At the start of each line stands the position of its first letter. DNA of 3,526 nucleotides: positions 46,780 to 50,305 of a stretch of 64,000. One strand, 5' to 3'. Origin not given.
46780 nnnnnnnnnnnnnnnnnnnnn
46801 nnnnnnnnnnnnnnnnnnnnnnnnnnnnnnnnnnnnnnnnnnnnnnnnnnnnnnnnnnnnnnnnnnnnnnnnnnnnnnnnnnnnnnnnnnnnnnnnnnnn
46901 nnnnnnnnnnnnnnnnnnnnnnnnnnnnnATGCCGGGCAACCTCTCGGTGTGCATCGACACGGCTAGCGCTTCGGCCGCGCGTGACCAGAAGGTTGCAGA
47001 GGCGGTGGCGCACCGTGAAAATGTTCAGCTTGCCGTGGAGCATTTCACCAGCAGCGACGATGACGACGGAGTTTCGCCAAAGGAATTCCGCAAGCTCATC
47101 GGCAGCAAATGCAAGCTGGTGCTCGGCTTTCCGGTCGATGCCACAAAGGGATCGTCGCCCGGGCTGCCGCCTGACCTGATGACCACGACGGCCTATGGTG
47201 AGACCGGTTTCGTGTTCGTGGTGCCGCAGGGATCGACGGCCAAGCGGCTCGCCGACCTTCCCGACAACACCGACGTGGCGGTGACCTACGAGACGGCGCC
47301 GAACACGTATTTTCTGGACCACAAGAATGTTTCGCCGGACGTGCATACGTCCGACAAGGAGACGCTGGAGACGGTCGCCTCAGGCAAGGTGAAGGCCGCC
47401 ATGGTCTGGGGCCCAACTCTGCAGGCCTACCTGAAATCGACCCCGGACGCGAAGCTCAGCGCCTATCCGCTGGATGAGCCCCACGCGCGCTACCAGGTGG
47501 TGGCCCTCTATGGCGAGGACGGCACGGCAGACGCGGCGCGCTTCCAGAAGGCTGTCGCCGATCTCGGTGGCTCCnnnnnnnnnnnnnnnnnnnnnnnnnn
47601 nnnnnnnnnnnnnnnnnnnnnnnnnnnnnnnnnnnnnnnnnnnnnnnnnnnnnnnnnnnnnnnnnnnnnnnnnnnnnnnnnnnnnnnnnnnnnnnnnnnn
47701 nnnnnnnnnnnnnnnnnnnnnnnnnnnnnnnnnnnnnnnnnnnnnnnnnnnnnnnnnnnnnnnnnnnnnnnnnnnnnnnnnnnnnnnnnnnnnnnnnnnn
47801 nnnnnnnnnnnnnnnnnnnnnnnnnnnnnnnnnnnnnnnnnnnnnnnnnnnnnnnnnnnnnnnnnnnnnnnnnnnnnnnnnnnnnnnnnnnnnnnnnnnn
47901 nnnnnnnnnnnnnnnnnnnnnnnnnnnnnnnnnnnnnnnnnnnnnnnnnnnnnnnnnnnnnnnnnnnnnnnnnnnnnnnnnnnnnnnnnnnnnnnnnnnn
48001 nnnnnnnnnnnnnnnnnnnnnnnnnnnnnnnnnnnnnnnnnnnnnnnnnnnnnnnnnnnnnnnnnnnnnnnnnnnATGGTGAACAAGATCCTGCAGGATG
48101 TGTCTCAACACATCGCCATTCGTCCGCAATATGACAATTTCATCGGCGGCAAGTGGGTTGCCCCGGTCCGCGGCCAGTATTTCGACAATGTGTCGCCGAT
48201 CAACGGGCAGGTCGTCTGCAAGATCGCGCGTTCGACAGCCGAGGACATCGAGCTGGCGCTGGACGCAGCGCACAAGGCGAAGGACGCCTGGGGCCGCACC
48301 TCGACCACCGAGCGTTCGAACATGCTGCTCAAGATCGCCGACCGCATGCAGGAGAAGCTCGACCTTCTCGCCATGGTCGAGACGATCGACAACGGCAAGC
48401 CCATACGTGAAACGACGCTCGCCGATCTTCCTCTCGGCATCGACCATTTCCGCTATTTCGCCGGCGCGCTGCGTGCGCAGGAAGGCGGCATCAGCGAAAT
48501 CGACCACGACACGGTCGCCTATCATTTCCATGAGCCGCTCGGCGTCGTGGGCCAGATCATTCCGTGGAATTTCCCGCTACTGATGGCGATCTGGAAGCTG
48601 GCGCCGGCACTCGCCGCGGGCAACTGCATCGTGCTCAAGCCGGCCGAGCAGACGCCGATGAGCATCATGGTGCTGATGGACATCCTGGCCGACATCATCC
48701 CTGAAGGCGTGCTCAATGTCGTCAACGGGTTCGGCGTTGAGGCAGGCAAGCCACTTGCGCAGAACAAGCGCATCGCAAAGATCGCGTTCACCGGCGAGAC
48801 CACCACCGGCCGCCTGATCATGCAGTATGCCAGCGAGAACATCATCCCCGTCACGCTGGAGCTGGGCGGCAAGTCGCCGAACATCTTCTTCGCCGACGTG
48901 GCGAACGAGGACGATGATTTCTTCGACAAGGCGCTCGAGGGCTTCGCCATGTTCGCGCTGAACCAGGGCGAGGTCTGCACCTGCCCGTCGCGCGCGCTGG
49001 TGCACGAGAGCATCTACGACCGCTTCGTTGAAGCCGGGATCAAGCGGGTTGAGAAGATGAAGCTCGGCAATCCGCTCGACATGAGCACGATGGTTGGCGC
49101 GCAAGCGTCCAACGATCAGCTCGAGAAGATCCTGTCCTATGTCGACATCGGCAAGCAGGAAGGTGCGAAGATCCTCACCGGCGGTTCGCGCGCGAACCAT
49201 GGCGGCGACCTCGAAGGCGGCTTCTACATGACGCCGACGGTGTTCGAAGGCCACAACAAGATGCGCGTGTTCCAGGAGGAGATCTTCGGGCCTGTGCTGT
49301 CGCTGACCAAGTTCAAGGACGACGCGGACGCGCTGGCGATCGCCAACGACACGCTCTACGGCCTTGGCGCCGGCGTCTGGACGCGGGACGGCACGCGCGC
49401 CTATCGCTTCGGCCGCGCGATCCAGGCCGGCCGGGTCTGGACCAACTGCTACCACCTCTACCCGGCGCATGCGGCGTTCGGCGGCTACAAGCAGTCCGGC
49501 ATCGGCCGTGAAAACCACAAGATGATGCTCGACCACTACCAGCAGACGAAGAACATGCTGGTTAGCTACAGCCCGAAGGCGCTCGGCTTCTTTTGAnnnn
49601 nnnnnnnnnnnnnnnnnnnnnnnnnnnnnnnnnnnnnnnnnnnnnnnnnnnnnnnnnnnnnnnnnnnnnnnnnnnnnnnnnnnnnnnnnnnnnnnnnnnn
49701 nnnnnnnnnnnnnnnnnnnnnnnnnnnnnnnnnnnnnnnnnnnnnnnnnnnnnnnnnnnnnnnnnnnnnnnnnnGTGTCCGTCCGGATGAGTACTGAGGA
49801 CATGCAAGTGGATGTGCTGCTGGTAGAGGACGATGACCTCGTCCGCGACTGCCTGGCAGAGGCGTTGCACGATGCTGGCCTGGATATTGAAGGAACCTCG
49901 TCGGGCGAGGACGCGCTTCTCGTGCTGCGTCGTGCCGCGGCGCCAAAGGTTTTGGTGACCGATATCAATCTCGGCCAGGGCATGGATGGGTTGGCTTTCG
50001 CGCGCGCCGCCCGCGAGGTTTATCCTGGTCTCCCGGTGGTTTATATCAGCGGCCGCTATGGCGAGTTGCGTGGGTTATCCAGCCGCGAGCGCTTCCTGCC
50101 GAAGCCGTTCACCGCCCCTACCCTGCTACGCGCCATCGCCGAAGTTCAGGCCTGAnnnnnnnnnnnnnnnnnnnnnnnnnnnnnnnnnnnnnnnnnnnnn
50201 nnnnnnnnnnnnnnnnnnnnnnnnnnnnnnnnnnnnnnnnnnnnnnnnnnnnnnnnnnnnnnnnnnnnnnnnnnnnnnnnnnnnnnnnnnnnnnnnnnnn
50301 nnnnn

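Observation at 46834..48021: Single-chain fusion of XoxJ/MxaJ-like protein and cytochrome c (J-G fusion)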

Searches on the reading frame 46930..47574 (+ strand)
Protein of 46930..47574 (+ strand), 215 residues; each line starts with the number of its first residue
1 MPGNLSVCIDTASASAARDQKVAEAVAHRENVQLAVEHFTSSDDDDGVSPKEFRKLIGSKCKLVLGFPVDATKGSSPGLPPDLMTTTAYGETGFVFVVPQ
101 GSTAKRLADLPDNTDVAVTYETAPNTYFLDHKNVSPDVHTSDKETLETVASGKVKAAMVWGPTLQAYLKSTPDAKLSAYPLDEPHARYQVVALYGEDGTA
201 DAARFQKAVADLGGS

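Call 66: find_homologous_proteins(query=A2, max_evalue=1e-15)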
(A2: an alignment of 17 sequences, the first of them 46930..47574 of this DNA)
Query A2 (17 sequences) (215 aa, profile of the alignment): 83 proteins with E <= 1e-15 among 7166 candidates.
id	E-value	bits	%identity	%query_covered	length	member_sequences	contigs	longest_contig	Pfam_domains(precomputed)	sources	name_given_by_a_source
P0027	3.9e-84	300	63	98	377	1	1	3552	PF13442.12,PF00034.27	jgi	jgi:ABC-type amino acid transport substrate-binding protein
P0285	6.5e-84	299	32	97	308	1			-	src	-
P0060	1.7e-81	291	55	89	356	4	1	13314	PF13442.12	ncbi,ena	-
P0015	8.7e-81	289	62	99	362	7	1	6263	PF13442.12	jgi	jgi:mono/diheme cytochrome c family protein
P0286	1.6e-80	288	30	97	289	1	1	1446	-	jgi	jgi:hypothetical protein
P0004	1.9e-80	288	70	99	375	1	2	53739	PF13442.12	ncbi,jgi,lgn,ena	jgi:mono/diheme cytochrome c family protein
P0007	2.6e-80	287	70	99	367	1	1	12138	PF13442.12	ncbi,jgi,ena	jgi:mono/diheme cytochrome c family protein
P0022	2.8e-80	287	61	94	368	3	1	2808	PF13442.12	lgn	-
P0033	1.3e-79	285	58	97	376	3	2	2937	PF13442.12,PF00034.27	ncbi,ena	-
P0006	1.7e-79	285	69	99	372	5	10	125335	PF13442.12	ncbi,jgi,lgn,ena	jgi:mono/diheme cytochrome c family protein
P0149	1.2e-78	282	47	97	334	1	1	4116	-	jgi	-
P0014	2.2e-78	281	60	98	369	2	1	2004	PF13442.12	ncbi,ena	-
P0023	2.6e-78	281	62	99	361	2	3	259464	PF13442.12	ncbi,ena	-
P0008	6.5e-78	279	67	99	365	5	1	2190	PF13442.12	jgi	-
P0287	9.1e-78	279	32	97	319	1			-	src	-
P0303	8.4e-65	236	28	98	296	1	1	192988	-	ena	-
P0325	2.7e-39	153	36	96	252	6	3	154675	-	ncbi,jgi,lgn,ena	jgi:ABC-type amino acid transport substrate-binding protein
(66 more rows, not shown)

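Call 68: find_encoding_contigs(protein=P0303, flank=5000, max_places=2)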
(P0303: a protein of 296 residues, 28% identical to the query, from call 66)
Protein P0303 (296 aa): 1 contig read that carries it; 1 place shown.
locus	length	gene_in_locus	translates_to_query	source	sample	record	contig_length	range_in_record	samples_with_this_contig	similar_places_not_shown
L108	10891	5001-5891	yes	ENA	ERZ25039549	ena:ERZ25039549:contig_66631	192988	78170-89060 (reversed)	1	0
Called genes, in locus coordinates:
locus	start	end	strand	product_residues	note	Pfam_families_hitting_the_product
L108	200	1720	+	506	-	PF00171:Aldedh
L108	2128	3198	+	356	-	PF13609:Porin_4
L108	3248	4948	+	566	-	PF01011:PQQ, PF13360:PQQ_2, PF13570:Beta-prop_ACSF4, PF23727:Beta-prop_FAM234A_B (faint), PF07774:EMC1_C (faint), PF01011:PQQ, PF13360:PQQ_2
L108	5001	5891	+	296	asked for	-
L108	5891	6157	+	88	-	-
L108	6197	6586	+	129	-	PF05610:DUF779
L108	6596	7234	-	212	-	PF06080:DUF938, PF13489:Methyltransf_23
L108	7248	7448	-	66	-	-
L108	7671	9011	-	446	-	PF07690:MFS_1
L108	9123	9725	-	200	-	PF01227:GTP_cyclohydroI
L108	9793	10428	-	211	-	PF12840:HTH_20 (weak)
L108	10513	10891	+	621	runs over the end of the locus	PF13650:Asp_protease_2, PF13975:gag-asp_proteas (faint), PF00595:PDZ (weak), PF13180:PDZ_2, PF17820:PDZ_6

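Call 69: find_encoding_contigs(protein=P0325, flank=5000, max_places=2)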
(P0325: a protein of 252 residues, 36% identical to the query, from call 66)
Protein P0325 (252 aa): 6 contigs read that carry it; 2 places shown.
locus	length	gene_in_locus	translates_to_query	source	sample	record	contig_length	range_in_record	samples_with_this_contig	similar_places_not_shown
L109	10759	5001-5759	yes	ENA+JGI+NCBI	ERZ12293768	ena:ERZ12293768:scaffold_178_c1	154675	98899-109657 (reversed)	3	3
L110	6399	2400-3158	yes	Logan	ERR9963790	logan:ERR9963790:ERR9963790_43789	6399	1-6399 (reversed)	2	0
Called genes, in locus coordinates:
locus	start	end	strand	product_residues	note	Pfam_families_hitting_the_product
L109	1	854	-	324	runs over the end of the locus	-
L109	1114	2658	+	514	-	PF00171:Aldedh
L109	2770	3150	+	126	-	PF05610:DUF779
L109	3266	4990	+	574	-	PF01011:PQQ, PF07774:EMC1_C (faint), PF23727:Beta-prop_FAM234A_B (faint), PF13360:PQQ_2, PF01011:PQQ, PF13360:PQQ_2, PF13570:Beta-prop_ACSF4 (weak)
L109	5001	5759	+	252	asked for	-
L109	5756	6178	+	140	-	PF00034:Cytochrom_C (weak), PF13442:Cytochrome_CBB3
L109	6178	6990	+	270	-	-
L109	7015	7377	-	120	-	-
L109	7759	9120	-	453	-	PF00512:HisKA, PF02518:HATPase_c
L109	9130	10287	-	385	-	PF08495:FIST, PF10442:FIST_C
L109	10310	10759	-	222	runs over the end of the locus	PF00072:Response_reg, PF00196:GerE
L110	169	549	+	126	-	PF05610:DUF779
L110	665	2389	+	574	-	PF01011:PQQ, PF07774:EMC1_C (faint), PF23727:Beta-prop_FAM234A_B (faint), PF13360:PQQ_2, PF01011:PQQ, PF13360:PQQ_2, PF13570:Beta-prop_ACSF4 (weak)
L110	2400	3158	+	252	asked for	-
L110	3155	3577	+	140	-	PF00034:Cytochrom_C (weak), PF13442:Cytochrome_CBB3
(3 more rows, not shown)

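Call 83: search_protein_families(library=ncbifam, proteins=[P0325], max_evalue=0.001)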
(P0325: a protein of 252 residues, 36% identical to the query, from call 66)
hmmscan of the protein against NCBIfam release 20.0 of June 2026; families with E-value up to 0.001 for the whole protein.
P0325 (252 aa): 2 families
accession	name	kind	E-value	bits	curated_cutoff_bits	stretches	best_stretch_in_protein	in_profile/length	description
TIGR03871.1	ABC_peri_MoxJ_2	subfamily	2.6e-06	27.2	212.15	1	77-231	53-215/232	quinoprotein dehydrogenase-associated putative ABC transporter substrate-binding protein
TIGR01096.1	3A0103s03R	subfamily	6.1e-06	25.9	256.35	1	104-245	104-249/250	lysine/arginine/ornithine ABC transporter substrate-binding protein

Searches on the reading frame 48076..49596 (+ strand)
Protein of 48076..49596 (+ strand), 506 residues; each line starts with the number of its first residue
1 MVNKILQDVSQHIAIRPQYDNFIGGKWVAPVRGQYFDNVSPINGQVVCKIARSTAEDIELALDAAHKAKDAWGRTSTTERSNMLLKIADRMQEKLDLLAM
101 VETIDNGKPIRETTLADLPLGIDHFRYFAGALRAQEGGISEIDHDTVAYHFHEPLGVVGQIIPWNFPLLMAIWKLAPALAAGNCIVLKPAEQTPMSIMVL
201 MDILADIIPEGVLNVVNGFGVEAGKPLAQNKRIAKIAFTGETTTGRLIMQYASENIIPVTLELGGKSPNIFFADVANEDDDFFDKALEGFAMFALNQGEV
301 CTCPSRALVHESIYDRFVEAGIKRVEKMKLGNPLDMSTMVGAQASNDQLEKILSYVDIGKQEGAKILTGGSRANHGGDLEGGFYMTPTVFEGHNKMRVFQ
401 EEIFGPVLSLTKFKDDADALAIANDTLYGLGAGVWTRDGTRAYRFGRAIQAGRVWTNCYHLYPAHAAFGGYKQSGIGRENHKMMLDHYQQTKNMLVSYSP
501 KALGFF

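Call 4: search_protein_families(library=pfam, proteins=[window:48076-49596:+], max_evalue=0.01)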
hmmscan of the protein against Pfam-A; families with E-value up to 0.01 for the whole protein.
window:48076-49596:+ (506 aa): 1 family
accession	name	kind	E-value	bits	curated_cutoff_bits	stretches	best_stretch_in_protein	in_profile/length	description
PF00171.27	Aldedh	-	5e-158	526.9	23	1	27-493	1-460/461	Aldehyde dehydrogenase family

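Call 5: search_protein_families(library=ncbifam, proteins=[window:48076-49596:+], max_evalue=0.01)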
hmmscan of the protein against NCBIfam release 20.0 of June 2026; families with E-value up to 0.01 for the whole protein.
window:48076-49596:+ (506 aa): 44 families (the best 25 are shown)
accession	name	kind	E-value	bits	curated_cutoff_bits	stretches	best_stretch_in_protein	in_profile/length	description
NF050026.1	AcaldDHExaC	equivalog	2.5e-281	933.6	900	1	13-506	10-503/503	acetaldehyde dehydrogenase ExaC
TIGR01804.1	BADH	equivalog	6.7e-146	486.4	668.6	1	22-492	1-467/467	betaine-aldehyde dehydrogenase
NF009725.0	PRK13252.1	equivalog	1e-139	466.2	593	1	17-498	5-481/488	betaine-aldehyde dehydrogenase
TIGR02299.1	HpaE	equivalog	9.3e-137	456.5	638.35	1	21-500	3-480/488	5-carboxymethyl-2-hydroxymuconate semialdehyde dehydrogenase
NF010000.0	PRK13473.1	subfamily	9e-131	436.8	615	1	19-497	3-473/475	aminobutyraldehyde dehydrogenase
TIGR03216.1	OH_muco_semi_DH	equivalog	2.7e-124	415.4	693.25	1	20-496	2-479/481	2-hydroxymuconic semialdehyde dehydrogenase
NF045736.1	PaDhStyDRhodo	equivalog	9.2e-120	400.4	800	1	20-479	4-460/479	phenylacetaldehyde dehydrogenase StyD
NF045735.1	PaDhStyDPseudo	equivalog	4.7e-115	385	850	1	22-498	6-483/483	phenylacetaldehyde dehydrogenase StyD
NF007352.0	PRK09847.1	equivalog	2.9e-113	379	850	1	7-497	10-492/495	aldehyde dehydrogenase PuuC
NF042993.1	AlphKGSA_gudD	equivalog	1.8e-109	366.6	770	1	18-496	3-480/481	alpha-ketoglutaric semialdehyde dehydrogenase GucD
NF052305.1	DioxValDhHalo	equivalog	4.3e-105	352.4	750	1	18-498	4-483/483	2,5-dioxovalerate dehydrogenase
TIGR03374.1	ABALDH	equivalog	5.5e-102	342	909.3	1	22-496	5-471/472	aminobutyraldehyde dehydrogenase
TIGR01780.1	SSADH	subfamily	1.2e-97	327.6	646.35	1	40-492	3-448/448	succinate-semialdehyde dehydrogenase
NF007497.0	PRK10090.1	equivalog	2e-96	323.7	500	1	17-495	5-476/480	aldehyde dehydrogenase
NF006916.0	PRK09407.1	equivalog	2.5e-96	323.3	521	1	35-494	35-490/526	succinic semialdehyde dehydrogenase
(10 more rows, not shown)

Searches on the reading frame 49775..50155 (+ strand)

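Call 54: search_protein_families(library=pfam, proteins=[window:49775-50155:+], max_evalue=0.001)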
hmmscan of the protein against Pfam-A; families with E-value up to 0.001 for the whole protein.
window:49775-50155:+ (126 aa): 1 family
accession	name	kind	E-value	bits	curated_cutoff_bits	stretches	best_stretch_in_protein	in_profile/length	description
PF00072.30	Response_reg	-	5.3e-14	52.8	30.2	1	14-121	1-110/111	Response regulator receiver domain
